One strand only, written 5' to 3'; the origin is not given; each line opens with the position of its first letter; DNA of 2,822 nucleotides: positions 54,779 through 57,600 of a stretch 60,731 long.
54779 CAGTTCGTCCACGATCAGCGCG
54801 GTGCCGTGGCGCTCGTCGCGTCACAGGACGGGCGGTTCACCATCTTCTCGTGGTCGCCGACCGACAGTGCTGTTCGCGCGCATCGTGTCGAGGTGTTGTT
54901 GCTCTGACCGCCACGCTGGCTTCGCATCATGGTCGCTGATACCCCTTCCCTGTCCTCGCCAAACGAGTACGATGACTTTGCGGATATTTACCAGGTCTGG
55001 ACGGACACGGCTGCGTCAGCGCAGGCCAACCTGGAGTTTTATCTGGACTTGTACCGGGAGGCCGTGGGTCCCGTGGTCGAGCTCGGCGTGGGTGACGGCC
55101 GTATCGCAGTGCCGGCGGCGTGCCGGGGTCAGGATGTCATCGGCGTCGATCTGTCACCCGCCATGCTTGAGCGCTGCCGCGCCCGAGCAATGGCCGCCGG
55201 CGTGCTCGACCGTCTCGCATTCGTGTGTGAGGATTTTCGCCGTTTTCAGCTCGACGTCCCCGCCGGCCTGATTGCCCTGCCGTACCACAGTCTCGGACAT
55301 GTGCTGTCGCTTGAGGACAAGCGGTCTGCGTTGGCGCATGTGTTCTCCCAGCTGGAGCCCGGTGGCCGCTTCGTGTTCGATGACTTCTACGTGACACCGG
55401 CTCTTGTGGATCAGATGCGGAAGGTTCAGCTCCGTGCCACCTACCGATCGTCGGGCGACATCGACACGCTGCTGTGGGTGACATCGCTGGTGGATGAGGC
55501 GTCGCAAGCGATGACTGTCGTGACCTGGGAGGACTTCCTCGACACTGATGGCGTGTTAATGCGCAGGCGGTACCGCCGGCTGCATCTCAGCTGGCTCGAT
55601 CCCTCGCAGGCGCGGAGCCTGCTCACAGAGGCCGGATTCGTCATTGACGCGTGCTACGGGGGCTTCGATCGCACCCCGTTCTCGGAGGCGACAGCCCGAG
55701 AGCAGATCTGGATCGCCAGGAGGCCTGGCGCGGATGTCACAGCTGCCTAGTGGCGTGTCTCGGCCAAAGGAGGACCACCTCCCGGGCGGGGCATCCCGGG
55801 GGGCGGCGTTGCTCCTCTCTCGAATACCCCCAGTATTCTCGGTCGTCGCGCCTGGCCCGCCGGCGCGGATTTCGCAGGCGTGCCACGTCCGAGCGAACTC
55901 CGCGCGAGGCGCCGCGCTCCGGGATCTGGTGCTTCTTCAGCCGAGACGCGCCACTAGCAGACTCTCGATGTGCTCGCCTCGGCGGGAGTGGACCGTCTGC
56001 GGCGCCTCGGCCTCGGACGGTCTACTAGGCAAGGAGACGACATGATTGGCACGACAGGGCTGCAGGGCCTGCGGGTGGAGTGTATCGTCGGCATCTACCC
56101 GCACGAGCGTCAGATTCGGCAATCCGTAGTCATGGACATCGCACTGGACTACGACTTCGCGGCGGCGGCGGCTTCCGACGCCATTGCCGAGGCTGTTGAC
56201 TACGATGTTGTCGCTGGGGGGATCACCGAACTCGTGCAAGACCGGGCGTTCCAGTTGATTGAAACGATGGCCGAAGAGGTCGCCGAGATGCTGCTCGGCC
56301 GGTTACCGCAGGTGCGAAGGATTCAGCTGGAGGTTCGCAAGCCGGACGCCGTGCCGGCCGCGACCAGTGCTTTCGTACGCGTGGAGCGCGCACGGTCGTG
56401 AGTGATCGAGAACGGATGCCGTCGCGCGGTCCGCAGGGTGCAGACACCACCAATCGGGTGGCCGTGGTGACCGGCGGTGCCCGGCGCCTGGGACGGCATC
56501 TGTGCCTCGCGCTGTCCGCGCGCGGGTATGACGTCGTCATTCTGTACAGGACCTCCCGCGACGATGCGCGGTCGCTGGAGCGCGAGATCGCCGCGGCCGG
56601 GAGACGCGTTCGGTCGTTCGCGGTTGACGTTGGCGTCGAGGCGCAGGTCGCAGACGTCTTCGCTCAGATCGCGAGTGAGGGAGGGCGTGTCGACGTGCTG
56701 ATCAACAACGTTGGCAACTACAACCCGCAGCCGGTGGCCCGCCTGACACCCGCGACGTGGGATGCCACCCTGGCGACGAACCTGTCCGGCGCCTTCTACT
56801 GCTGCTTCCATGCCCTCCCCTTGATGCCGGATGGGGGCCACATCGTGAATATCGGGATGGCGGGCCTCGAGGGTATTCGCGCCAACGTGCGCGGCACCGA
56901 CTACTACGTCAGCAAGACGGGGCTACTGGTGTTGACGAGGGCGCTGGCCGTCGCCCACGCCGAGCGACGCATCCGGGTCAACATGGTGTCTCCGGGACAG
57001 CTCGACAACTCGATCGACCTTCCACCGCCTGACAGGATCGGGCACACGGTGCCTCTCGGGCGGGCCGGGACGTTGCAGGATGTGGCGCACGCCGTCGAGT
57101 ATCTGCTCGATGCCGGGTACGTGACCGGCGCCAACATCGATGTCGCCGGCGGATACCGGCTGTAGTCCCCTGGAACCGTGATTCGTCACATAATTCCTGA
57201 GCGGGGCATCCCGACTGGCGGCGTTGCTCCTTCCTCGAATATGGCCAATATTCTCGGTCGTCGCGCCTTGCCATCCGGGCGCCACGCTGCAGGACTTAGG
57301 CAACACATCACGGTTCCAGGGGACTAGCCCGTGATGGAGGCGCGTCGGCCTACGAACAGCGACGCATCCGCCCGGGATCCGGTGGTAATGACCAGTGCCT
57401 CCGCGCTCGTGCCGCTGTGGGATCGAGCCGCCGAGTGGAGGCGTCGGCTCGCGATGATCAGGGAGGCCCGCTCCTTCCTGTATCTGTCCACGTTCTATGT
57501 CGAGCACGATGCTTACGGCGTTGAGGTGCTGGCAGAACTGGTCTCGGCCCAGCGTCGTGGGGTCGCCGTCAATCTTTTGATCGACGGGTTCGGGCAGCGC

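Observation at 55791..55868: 78-nt core shared by three palindromic elements with unrelated termini; central hairpin preserved by compensatory substitutions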

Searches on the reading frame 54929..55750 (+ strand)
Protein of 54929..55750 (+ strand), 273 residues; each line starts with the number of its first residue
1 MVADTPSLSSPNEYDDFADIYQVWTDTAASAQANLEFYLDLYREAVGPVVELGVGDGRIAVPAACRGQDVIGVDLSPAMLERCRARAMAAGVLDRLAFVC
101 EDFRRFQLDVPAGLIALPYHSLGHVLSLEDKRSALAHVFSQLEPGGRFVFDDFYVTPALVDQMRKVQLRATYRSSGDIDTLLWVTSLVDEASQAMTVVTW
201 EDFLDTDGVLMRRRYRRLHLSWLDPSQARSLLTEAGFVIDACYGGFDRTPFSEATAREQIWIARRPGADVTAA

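Call 78: search_protein_families(library=pfam, proteins=[window:54929-55750:+], max_evalue=0.001)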
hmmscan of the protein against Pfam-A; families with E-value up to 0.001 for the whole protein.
window:54929-55750:+ (273 aa): 5 families
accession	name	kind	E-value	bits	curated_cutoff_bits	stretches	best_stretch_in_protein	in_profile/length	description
PF13649.12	Methyltransf_25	-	1.7e-14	54.7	27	1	49-146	1-97/97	Methyltransferase domain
PF08241.18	Methyltransf_11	-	7.1e-11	43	21.2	1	51-150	2-95/95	Methyltransferase domain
PF13847.12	Methyltransf_31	-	2.4e-08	34.2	27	1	48-167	6-126/145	Methyltransferase domain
PF08242.18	Methyltransf_12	-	9.1e-08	33.2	30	1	50-148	1-98/98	Methyltransferase domain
PF13489.12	Methyltransf_23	-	2.3e-07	31.1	27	1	30-239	8-161/164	Methyltransferase domain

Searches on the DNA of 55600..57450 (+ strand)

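Call 17: search_rna_families(source=window, start=55600, end=57450, threshold=evalue, max_evalue=10, show_alignments=3)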
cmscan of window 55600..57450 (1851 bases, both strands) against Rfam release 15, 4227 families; matches with E-value up to 10: 2.
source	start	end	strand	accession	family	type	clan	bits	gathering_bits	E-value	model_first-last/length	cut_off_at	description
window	57175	57315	-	RF03240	MIR5534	Gene; miRNA;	-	18.7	79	2.6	1-102/102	no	MIR5534 microRNA precursor family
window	56497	56542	-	RF01143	sR16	Gene; snRNA; snoRNA; CD-box;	-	17.7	70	2.2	1-53/53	no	Small nucleolar RNA sR16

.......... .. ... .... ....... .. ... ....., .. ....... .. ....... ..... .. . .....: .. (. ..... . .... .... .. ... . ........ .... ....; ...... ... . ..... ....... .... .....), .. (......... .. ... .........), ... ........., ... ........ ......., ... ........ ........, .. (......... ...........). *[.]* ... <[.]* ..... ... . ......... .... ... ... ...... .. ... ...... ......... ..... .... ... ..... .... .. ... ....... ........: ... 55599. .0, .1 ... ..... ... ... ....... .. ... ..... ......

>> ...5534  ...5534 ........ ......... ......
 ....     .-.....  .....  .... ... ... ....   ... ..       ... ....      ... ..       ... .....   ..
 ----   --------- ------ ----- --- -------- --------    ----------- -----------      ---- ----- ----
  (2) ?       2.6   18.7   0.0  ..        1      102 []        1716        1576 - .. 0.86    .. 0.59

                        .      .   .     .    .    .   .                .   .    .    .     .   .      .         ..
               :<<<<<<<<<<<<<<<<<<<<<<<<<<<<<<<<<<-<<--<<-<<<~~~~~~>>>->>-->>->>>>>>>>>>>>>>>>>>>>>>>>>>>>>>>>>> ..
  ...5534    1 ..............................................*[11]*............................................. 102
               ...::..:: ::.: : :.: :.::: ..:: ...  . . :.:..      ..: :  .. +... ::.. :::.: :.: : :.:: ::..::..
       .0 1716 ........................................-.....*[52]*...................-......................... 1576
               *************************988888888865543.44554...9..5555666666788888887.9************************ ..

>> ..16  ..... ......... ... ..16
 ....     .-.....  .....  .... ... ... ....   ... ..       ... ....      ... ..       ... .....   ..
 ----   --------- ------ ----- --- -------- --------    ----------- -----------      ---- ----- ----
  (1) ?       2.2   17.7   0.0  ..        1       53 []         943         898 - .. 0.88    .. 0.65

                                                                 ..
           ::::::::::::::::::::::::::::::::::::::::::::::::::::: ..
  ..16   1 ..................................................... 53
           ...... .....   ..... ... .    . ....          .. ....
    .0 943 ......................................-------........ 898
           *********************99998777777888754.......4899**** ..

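Call 54: search_with_rna_model(model_id=R1, sources=[L128, L127, L090, L121, L122, L124], max_evalue=10, filters=off, show_alignments=6)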
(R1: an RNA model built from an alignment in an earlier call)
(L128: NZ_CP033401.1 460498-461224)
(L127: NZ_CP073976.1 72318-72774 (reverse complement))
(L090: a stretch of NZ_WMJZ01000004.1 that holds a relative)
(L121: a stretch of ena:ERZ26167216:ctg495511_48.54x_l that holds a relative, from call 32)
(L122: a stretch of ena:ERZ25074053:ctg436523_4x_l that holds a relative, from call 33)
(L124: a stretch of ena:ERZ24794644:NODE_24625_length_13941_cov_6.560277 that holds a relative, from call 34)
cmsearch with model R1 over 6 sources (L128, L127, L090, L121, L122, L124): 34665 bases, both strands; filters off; matches with E-value up to 10: 49.
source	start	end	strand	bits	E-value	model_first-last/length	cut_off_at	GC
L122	4857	4929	-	57.4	1.5e-14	1-76/76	no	0.7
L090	6943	7019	+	36.8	1.5e-08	1-76/76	no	0.62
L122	1738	1784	+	11.2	0.44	1-76/76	no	0.62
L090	6838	6913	-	11.1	0.47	1-76/76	no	0.58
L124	356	391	+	10.7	0.62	1-76/76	no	0.67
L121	2983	3056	+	10.6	0.63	1-76/76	no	0.7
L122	2050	2108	-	10.3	0.81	1-76/76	no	0.56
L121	5822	5872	+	10.1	0.9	1-76/76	no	0.61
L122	6419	6507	-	10.1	0.92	1-76/76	no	0.62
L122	5988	6052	-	10.1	0.92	1-76/76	no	0.74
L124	7586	7613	-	10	0.98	1-76/76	no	0.71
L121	5822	5872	-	9.8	1.1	1-76/76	no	0.61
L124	4232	4289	-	9.3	1.6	1-76/76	no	0.72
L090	2625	2678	-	9.3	1.6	1-76/76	no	0.57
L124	7586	7613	+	9.2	1.6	1-76/76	no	0.71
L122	4859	4899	+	9.2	1.7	1-76/76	no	0.73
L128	324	405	+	9.2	1.7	1-76/76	no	0.59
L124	800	830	-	9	1.9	1-76/76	no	0.77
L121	880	914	-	8.8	2.2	1-76/76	no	0.71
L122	7474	7531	+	8.5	2.6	1-76/76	no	0.71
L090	747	794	-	8.5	2.7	1-76/76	no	0.73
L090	7780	7826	-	8.2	3.2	1-76/76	no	0.62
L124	6205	6240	-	8.1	3.5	1-76/76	no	0.75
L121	3937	3967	+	8.1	3.5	1-76/76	no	0.74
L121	86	144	+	8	3.6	1-76/76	no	0.58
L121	4513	4577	+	7.8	4.2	1-76/76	no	0.71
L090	5357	5388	+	7.8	4.2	1-76/76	no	0.5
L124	5802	5837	+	7.7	4.4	1-76/76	no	0.64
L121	6042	6083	-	7.7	4.5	17-58/76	no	0.64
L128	452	479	+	7.7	4.6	1-76/76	no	0.54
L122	8437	8469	+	7.4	5.7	1-76/76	no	0.64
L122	1738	1784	-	7.4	5.7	1-76/76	no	0.62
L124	4546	4585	+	7.4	5.7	1-76/76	no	0.62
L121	299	351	-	7.3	6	1-76/76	no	0.72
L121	1148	1183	+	7.2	6.2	1-76/76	no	0.64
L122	668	702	-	6.9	7.6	1-76/76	no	0.69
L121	6318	6350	-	6.9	7.7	1-76/76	no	0.7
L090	201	240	-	6.9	7.7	1-76/76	no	0.68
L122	3873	3902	-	6.8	8.1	1-76/76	no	0.7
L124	7495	7552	+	6.8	8.2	1-76/76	no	0.67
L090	1745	1811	-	6.8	8.5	1-76/76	no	0.7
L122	8596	8641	-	6.8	8.5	1-76/76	no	0.67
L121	4999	5044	+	6.7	8.7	1-76/76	no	0.63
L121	1064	1107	-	6.7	9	1-76/76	no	0.66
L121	5624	5660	+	6.7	9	1-76/76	no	0.78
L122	4483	4547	-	6.6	9.3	1-76/76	no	0.66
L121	6870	6905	+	6.6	9.6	1-76/76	no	0.64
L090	288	347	-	6.6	9.7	1-76/76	no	0.47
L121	7789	7821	-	6.6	9.7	1-76/76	no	0.79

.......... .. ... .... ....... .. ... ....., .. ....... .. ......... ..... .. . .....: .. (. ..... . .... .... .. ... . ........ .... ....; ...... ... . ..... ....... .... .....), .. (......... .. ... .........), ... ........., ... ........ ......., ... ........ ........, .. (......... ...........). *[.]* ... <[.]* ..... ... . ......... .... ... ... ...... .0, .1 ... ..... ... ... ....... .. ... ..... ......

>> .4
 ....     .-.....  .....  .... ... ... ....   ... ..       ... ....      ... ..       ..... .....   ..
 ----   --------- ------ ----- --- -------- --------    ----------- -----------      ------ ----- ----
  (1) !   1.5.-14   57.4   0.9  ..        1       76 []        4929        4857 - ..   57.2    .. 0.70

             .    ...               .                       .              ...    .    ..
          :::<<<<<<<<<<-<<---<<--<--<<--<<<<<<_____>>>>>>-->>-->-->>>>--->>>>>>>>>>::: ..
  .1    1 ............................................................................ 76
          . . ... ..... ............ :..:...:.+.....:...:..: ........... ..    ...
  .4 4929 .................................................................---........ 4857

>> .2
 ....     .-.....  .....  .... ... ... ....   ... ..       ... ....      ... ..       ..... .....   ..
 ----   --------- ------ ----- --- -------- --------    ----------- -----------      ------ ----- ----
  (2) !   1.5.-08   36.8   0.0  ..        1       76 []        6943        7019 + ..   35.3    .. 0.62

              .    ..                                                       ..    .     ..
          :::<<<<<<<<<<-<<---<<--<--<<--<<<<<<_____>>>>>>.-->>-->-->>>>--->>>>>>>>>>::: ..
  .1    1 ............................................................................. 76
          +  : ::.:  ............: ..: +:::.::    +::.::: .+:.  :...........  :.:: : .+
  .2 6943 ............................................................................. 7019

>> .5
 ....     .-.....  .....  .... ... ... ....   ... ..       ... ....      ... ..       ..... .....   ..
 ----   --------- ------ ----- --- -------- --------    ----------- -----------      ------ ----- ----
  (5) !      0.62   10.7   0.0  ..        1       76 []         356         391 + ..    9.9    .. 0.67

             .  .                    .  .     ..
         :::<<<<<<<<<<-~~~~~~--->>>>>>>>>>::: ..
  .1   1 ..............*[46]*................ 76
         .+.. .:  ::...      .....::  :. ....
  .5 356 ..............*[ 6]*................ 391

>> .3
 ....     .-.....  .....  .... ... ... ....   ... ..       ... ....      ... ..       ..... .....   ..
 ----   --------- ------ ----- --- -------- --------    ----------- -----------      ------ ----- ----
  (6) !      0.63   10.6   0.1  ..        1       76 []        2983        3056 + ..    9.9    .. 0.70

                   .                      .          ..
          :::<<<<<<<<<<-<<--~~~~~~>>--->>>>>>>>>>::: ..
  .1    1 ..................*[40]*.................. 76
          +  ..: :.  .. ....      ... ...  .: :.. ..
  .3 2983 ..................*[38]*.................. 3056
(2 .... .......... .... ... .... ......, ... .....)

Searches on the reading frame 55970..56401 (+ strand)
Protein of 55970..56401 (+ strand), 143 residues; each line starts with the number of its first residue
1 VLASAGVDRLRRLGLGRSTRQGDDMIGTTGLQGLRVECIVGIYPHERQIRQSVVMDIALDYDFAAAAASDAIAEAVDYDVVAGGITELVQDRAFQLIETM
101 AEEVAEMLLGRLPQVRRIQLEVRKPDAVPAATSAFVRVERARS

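Call 78: search_protein_families(library=pfam, proteins=[window:55970-56401:+], max_evalue=0.001)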
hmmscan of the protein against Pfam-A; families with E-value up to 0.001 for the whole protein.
window:55970-56401:+ (143 aa): 1 family
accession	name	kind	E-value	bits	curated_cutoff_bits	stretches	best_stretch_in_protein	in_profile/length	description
PF02152.23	FolB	-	3.8e-30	105.1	31.8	1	31-136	3-110/113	Dihydroneopterin aldolase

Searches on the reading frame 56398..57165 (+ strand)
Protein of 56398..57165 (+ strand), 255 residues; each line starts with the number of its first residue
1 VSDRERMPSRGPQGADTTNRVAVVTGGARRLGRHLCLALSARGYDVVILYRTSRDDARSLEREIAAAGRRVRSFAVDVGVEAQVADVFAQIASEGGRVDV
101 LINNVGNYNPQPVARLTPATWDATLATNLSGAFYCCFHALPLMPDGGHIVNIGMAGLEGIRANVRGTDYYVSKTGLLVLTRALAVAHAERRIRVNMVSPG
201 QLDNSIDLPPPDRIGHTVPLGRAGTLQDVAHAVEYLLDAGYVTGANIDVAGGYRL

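Call 31: find_homologous_proteins(query=window:56398-57165:+, max_evalue=1e-40)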
Query window:56398-57165:+ (255 aa): 1050 proteins with E <= 1e-40 among 8000 candidates; the best 120 are listed.
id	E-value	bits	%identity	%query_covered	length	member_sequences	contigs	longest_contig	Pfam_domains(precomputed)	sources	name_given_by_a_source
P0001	1.7e-159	547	100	98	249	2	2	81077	PF08659.17,PF13561.13,PF00106.32,PF01370.28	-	-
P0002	1.8e-138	478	86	100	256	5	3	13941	PF08659.17,PF13561.13,PF00106.32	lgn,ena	-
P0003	3.0e-132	458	84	100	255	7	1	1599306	PF08659.17,PF13561.13,PF00106.32,PF01370.28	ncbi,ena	-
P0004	3.2e-131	454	87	93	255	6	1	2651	PF08659.17,PF13561.13,PF00106.32,PF01370.28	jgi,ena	jgi:3-oxoacyl-[acyl-carrier protein] reductase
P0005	5.0e-131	453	87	93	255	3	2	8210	PF08659.17,PF13561.13,PF00106.32,PF01370.28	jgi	jgi:3-oxoacyl-[acyl-carrier protein] reductase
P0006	2.4e-130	451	85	98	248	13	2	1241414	PF08659.17,PF13561.13,PF00106.32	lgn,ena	-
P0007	1.7e-129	448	84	96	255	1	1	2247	PF08659.17,PF13561.13,PF00106.32,PF01370.28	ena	-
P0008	1.8e-129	448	83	96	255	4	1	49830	PF08659.17,PF13561.13,PF00106.32,PF01370.28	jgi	jgi:3-oxoacyl-[acyl-carrier protein] reductase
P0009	3.7e-129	447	85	95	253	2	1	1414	PF08659.17,PF13561.13,PF00106.32,PF01370.28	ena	-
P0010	3.0e-128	444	87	92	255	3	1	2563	PF08659.17,PF13561.13,PF00106.32,PF01370.28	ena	-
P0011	5.9e-127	440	83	92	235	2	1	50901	PF08659.17,PF13561.13,PF00106.32,PF01370.28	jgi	-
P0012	7.9e-127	440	81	97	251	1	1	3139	PF08659.17,PF13561.13,PF00106.32,PF01370.28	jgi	jgi:3-oxoacyl-[acyl-carrier protein] reductase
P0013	4.0e-122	424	81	93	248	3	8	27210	PF08659.17,PF13561.13,PF00106.32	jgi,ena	jgi:NAD(P)-dependent dehydrogenase (short-subunit alcohol dehydrogenase family)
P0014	3.6e-121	421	81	93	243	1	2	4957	PF08659.17,PF13561.13,PF00106.32,PF01370.28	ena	-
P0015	7.0e-121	420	81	93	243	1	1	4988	PF08659.17,PF13561.13,PF00106.32,PF01370.28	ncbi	-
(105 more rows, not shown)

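Call 32: find_encoding_contigs(protein=P0003, flank=4000, max_places=3)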
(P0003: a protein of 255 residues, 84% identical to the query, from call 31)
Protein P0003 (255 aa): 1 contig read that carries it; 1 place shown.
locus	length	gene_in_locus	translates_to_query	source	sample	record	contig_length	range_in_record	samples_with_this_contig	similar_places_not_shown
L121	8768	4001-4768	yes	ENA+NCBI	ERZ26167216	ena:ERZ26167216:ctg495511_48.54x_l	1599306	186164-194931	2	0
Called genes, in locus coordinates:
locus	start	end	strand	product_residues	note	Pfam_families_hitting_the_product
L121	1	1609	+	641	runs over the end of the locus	PF06480:FtsH_ext, PF00004:AAA, PF07728:AAA_5 (weak), PF17862:AAA_lid_3, PF01434:Peptidase_M41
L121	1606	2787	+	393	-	PF21751:DACNV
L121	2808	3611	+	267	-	PF13489:Methyltransf_23, PF08241:Methyltransf_11, PF08242:Methyltransf_12, PF13649:Methyltransf_25, PF13847:Methyltransf_31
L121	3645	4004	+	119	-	PF02152:FolB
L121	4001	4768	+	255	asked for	PF00106:adh_short, PF01370:Epimerase (weak), PF08659:KR, PF13561:adh_short_C2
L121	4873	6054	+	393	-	PF13091:PLDc_2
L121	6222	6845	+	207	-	-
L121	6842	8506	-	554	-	PF00920:ILVD_EDD_N, PF24877:ILV_EDD_C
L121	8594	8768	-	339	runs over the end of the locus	PF02826:2-Hacid_dh_C (weak), PF03446:NAD_binding_2 (weak), PF03807:F420_oxidored (weak), PF07991:KARI_N, PF01450:KARI_C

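Call 33: find_encoding_contigs(protein=P0006, flank=4000, max_places=3)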
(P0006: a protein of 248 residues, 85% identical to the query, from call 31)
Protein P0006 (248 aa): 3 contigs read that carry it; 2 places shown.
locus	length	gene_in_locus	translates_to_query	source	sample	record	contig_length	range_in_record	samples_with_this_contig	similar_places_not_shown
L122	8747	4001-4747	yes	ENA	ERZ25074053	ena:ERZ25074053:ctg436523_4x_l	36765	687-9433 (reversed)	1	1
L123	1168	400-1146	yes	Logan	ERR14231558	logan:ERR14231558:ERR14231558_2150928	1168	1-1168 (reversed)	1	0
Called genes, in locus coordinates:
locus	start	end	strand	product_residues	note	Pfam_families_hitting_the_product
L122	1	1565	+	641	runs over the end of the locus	PF06480:FtsH_ext, PF00004:AAA, PF07728:AAA_5 (weak), PF17862:AAA_lid_3, PF01434:Peptidase_M41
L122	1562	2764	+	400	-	PF21751:DACNV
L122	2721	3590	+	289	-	PF13489:Methyltransf_23 (weak), PF08241:Methyltransf_11, PF08242:Methyltransf_12 (weak), PF13649:Methyltransf_25, PF13847:Methyltransf_31 (weak)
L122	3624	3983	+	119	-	PF02152:FolB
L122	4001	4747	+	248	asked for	PF00106:adh_short, PF08659:KR, PF13561:adh_short_C2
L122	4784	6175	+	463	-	PF13091:PLDc_2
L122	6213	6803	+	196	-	-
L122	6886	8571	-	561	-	PF00920:ILVD_EDD_N, PF24877:ILV_EDD_C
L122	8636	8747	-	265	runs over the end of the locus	?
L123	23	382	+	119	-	PF02152:FolB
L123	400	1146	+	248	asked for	PF00106:adh_short, PF08659:KR, PF13561:adh_short_C2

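Call 34: find_encoding_contigs(protein=P0002, flank=4000, max_places=3)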
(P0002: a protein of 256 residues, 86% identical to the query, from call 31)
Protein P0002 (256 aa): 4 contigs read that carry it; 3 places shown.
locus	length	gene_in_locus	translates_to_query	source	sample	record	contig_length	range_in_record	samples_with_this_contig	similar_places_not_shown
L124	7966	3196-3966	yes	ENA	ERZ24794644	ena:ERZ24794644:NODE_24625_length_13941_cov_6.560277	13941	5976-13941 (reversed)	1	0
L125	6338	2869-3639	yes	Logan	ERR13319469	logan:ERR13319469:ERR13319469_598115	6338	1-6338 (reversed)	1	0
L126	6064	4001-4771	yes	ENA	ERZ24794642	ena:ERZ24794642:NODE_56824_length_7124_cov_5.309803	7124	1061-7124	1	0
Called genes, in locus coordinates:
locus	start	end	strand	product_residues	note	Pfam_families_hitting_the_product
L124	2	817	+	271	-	?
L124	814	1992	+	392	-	PF21751:DACNV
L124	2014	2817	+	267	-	PF13489:Methyltransf_23 (weak), PF08241:Methyltransf_11, PF08242:Methyltransf_12, PF13649:Methyltransf_25, PF13847:Methyltransf_31 (weak)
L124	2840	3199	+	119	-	PF02152:FolB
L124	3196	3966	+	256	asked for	PF00106:adh_short, PF08659:KR, PF13561:adh_short_C2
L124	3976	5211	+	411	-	PF13091:PLDc_2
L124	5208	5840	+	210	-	-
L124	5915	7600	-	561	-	PF00920:ILVD_EDD_N, PF24877:ILV_EDD_C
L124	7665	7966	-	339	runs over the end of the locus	PF02826:2-Hacid_dh_C (weak), PF03446:NAD_binding_2 (weak), PF03807:F420_oxidored (weak), PF07991:KARI_N, PF01450:KARI_C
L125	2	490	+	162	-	?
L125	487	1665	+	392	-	PF21751:DACNV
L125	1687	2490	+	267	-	PF13489:Methyltransf_23 (weak), PF08241:Methyltransf_11, PF08242:Methyltransf_12, PF13649:Methyltransf_25, PF13847:Methyltransf_31 (weak)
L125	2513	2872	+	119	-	PF02152:FolB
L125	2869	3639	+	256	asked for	PF00106:adh_short, PF08659:KR, PF13561:adh_short_C2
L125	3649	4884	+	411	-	PF13091:PLDc_2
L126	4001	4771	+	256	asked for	PF00106:adh_short, PF08659:KR, PF13561:adh_short_C2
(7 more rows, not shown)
